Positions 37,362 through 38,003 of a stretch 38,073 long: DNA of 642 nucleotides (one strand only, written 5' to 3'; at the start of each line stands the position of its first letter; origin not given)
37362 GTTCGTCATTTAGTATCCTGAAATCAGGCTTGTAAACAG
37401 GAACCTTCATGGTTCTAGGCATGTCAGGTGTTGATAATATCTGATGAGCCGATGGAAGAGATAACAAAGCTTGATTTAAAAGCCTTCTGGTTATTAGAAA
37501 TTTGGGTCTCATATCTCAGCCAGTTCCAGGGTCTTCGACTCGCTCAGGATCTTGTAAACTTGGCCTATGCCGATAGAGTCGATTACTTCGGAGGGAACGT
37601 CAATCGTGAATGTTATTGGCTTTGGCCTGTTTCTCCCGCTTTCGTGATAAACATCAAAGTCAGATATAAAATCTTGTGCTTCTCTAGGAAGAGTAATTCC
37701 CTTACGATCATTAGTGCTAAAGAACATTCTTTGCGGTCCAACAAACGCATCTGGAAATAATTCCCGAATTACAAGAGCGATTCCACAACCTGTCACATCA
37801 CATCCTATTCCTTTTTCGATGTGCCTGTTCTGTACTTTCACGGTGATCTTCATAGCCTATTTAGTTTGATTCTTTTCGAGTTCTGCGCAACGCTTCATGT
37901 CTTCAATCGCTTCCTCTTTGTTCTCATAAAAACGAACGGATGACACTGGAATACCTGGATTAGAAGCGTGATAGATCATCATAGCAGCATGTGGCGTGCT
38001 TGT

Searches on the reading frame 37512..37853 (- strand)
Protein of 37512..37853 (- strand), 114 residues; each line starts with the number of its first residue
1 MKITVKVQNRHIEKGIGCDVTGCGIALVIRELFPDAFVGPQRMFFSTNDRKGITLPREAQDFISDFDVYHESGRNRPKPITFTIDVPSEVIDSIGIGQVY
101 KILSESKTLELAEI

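Call 12: search_protein_families(library=pfam, max_evalue=0.1, proteins=[window:37512-37853:-])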
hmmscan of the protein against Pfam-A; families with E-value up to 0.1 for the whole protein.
seq(114 aa): 0 families

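Call 13: search_protein_families(library=phrogs, max_evalue=0.1, proteins=[window:37512-37853:-])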
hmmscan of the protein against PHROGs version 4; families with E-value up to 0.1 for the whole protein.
seq(114 aa): 1 family
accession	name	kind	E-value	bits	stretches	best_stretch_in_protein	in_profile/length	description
phrog_19191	-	unknown function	7.3e-10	40.2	1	4-85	2-85/91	-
